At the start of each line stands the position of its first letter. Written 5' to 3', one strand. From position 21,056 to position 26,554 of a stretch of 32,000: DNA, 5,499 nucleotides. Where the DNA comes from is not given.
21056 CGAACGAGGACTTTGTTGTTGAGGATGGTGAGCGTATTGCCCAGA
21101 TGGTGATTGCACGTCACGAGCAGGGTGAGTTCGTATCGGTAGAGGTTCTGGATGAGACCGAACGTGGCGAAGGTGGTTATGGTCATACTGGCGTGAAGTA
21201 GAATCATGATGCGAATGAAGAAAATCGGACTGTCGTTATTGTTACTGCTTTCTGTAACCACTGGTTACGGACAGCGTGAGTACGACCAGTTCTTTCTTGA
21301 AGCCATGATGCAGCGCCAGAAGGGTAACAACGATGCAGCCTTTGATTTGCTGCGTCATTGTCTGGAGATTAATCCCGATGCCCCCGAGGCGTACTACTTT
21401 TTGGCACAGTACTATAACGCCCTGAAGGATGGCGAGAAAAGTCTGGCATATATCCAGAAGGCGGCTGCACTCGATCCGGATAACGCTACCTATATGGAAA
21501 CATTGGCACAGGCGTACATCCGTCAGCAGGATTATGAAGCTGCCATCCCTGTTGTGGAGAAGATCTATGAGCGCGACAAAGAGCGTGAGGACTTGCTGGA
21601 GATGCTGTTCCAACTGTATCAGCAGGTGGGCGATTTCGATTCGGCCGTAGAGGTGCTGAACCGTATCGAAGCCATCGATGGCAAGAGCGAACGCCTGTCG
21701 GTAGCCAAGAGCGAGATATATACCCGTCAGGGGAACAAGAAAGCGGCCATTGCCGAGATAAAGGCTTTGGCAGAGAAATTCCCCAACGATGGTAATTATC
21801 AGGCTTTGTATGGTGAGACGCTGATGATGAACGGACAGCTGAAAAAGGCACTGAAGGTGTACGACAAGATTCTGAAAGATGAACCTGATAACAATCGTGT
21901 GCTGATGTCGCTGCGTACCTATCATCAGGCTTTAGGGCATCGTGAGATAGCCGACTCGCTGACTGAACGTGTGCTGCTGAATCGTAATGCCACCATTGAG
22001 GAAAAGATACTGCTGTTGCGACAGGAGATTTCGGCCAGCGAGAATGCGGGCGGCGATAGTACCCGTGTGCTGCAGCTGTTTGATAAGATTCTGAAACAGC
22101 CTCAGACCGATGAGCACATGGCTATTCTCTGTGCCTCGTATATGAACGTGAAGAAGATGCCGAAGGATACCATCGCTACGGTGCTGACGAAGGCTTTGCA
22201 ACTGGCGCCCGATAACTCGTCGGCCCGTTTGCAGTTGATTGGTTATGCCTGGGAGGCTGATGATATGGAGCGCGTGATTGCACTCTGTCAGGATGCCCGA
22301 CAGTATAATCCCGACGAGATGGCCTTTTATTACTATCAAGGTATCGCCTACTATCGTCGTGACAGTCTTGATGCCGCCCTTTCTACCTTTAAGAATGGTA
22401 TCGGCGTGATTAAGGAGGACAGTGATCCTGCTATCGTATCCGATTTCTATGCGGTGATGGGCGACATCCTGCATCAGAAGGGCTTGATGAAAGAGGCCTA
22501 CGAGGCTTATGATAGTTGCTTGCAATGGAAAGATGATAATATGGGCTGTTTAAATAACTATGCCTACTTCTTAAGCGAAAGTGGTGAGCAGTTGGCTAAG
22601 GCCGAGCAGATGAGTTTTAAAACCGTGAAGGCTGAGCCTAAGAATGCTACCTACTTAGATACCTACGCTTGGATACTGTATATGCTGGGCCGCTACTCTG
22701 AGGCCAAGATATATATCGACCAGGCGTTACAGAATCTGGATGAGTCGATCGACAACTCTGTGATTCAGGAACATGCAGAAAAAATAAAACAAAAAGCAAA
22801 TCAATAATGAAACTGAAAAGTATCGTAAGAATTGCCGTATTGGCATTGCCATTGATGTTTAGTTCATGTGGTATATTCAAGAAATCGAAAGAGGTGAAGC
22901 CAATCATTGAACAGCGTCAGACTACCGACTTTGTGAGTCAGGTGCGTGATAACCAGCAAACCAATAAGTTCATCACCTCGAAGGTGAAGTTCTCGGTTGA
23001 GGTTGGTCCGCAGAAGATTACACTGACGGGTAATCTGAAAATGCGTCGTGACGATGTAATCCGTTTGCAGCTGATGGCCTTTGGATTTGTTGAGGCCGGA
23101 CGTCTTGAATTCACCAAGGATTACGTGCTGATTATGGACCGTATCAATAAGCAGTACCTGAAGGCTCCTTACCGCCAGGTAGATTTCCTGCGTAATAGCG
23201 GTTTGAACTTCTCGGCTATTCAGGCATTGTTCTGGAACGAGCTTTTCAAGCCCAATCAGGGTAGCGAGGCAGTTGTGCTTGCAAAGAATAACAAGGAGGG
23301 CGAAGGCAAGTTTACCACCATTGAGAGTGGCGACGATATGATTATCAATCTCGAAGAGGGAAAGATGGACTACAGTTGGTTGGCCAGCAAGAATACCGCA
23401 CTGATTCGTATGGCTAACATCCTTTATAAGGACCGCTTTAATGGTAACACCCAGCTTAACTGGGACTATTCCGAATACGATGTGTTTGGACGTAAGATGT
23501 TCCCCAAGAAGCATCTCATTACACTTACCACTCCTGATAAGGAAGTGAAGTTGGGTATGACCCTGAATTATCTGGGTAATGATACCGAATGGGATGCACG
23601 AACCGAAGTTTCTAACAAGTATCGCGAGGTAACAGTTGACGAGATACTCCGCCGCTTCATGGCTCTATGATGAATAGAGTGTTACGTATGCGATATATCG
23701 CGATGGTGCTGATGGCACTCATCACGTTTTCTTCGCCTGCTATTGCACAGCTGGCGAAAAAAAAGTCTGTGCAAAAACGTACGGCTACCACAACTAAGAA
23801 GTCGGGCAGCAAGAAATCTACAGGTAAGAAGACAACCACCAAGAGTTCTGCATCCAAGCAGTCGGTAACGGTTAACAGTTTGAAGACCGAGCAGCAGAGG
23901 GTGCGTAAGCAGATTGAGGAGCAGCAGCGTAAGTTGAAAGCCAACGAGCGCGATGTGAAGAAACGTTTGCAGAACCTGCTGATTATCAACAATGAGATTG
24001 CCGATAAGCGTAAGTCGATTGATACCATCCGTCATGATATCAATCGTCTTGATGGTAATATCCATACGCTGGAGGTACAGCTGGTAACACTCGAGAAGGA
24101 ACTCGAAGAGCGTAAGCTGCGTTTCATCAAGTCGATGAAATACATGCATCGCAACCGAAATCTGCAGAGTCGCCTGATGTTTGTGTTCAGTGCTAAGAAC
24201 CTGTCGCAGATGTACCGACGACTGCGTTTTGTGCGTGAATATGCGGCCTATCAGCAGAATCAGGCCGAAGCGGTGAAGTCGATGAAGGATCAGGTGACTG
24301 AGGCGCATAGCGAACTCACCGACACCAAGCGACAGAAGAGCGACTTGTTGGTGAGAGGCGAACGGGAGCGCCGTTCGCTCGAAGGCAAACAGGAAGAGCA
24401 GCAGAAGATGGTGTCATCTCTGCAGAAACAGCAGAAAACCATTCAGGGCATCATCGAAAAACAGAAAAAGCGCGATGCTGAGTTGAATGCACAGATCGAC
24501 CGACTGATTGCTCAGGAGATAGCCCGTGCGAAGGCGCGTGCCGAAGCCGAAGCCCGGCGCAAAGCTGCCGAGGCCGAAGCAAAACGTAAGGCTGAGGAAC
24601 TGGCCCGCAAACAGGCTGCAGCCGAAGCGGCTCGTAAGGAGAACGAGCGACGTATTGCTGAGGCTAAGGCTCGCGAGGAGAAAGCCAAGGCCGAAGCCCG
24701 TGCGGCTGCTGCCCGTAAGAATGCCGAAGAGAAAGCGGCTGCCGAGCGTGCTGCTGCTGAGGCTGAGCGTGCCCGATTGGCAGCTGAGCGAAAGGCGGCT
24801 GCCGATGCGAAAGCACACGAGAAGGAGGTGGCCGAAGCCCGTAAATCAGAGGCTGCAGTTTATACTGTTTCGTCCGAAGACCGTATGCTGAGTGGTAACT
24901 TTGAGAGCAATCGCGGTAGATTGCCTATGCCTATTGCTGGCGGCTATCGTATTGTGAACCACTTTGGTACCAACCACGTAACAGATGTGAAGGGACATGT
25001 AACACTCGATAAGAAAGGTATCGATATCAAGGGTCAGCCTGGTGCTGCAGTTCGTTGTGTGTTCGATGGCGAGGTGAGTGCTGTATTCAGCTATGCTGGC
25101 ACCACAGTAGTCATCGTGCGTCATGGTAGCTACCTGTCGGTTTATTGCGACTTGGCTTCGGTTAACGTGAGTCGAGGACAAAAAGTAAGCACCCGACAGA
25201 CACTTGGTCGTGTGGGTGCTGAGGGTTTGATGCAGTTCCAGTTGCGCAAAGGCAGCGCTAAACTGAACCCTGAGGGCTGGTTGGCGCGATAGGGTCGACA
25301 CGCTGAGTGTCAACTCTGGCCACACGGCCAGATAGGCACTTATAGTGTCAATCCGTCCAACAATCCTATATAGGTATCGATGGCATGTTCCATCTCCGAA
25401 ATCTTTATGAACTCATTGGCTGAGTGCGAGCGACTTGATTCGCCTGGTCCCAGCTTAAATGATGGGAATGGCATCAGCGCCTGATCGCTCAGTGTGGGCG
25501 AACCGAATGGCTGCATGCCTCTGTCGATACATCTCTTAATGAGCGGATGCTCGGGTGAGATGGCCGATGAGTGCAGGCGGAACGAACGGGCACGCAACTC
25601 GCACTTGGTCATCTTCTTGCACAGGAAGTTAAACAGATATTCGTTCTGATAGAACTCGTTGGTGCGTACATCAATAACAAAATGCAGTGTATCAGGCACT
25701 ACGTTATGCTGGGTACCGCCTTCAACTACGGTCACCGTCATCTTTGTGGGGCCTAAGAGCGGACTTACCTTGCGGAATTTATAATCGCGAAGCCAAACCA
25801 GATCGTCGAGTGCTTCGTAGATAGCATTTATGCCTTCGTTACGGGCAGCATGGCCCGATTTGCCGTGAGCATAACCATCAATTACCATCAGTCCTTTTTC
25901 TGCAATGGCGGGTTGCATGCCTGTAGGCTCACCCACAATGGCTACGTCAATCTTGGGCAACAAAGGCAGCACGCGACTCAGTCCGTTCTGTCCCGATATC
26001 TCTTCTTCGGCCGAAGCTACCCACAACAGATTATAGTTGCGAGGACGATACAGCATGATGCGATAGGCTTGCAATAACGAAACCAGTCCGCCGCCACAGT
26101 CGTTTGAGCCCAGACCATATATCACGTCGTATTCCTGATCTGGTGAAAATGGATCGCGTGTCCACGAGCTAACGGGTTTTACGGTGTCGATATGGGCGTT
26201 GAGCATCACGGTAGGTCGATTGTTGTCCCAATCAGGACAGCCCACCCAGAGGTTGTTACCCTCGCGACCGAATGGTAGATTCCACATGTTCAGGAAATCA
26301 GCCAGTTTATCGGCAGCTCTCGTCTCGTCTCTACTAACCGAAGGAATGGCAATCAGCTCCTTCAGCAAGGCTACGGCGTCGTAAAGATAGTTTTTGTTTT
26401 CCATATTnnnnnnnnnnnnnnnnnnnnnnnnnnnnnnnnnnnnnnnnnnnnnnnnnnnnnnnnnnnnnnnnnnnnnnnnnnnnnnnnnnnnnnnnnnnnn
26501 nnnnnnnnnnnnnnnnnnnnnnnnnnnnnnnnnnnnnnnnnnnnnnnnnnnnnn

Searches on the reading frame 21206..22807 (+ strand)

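Call 8: search_protein_families(library=pfam, proteins=[window:21206-22807:+], max_evalue=0.001)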
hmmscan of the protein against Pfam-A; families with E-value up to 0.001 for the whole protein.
window:21206-22807:+ (533 aa): 28 families (the best 25 are shown)
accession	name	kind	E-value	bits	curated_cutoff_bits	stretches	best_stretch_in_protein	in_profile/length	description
PF14559.12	TPR_19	-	2.9e-33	114.4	25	3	105-163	2-60/68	Tetratricopeptide repeat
PF13428.12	TPR_14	-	5.6e-31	104.3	23.5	2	60-103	1-44/44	Tetratricopeptide repeat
PF07719.23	TPR_2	-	4.6e-24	83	27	0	482-509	2-29/34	Tetratricopeptide repeat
PF23914.1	TPR_CcmH_CycH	-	6.5e-23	81.7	42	2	49-156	39-149/158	Cytochrome c-type biogenesis protein H TPR domain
PF13432.12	TPR_16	-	1.1e-21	77.3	32.7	3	78-124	15-61/65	Tetratricopeptide repeat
PF13181.12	TPR_8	-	1.5e-20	71.9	25.7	0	61-93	2-34/34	Tetratricopeptide repeat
PF13424.12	TPR_12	-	4.8e-16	59.1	30.1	1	61-125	4-76/77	Tetratricopeptide repeat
PF13431.12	TPR_17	-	1e-15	57.1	24.4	0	83-114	2-33/34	Tetratricopeptide repeat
PF00515.34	TPR_1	-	2.2e-14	53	27.8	0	60-93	1-34/34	Tetratricopeptide repeat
PF13371.12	TPR_9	-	7.6e-14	51.9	35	0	70-129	5-64/73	Tetratricopeptide repeat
PF12895.13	ANAPC3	-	3e-13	50.3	27.2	1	107-185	2-79/82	Anaphase-promoting complex, cyclosome, subunit 3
PF13429.12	TPR_15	-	1.1e-11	45.2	26.2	0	77-198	61-182/280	Tetratricopeptide repeat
PF25064.1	ARM_TT21_5th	-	8.2e-11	42.7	27.8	0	314-396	11-96/117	TT21 fifth ARM repeats domain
PF25062.1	ARM_TT21_N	-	4.9e-09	36.7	40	0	56-154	95-194/222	Tetratricopeptide repeat protein 21 N-terminal ARM repeat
PF20308.4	TPR-S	-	5.1e-09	37.1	27.6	0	84-130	10-53/102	Tetratricopeptide Repeats-Sensor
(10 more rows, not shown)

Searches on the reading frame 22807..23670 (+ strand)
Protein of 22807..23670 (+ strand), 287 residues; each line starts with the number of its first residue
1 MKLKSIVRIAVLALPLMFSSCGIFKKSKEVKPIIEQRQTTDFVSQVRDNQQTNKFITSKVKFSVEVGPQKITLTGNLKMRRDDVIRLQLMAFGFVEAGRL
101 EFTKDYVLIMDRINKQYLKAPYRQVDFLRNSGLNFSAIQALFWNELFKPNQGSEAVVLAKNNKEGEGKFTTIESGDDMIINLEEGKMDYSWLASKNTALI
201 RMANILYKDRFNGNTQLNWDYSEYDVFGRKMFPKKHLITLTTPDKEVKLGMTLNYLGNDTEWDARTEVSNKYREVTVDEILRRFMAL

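Call 8: search_protein_families(library=pfam, proteins=[window:22807-23670:+], max_evalue=0.001)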
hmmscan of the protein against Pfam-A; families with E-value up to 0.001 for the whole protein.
window:22807-23670:+ (287 aa): 1 family
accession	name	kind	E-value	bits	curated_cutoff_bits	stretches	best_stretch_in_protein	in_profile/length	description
PF14125.13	DUF4292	-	1.9e-32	113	23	1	53-274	4-208/209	Domain of unknown function (DUF4292)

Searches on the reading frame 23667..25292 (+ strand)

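Call 8: search_protein_families(library=pfam, proteins=[window:23667-25292:+], max_evalue=0.001)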
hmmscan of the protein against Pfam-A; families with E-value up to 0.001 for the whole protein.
window:23667-25292:+ (541 aa): 1 family
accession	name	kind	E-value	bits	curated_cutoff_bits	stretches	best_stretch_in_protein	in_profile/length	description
PF01551.29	Peptidase_M23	-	3.5e-14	53.2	28.7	1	449-535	3-96/96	Peptidase family M23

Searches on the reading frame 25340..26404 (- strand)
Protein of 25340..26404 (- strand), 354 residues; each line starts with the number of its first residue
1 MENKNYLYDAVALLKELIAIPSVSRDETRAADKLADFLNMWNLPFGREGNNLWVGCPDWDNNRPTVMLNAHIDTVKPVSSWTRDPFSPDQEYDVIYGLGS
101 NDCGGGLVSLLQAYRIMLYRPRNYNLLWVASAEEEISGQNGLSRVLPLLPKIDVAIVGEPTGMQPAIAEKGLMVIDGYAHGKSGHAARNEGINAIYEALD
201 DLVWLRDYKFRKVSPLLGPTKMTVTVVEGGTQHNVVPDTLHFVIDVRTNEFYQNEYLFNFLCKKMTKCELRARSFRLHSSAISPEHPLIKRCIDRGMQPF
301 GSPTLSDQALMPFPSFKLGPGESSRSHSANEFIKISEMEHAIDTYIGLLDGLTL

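Call 8: search_protein_families(library=pfam, proteins=[window:25340-26404:-], max_evalue=0.001)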
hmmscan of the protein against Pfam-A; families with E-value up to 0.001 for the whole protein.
window:25340-26404:- (354 aa): 3 families
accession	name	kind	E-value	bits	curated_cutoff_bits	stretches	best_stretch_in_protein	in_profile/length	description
PF01546.33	Peptidase_M20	-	6.3e-19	69.1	24.6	1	67-349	1-204/206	Peptidase family M20/M25/M40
PF07687.19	M20_dimer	-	7.2e-14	52.1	21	1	168-258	2-92/107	Peptidase dimerisation domain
PF04389.22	Peptidase_M28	-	0.00035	20.8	21.3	1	63-135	12-68/193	Peptidase family M28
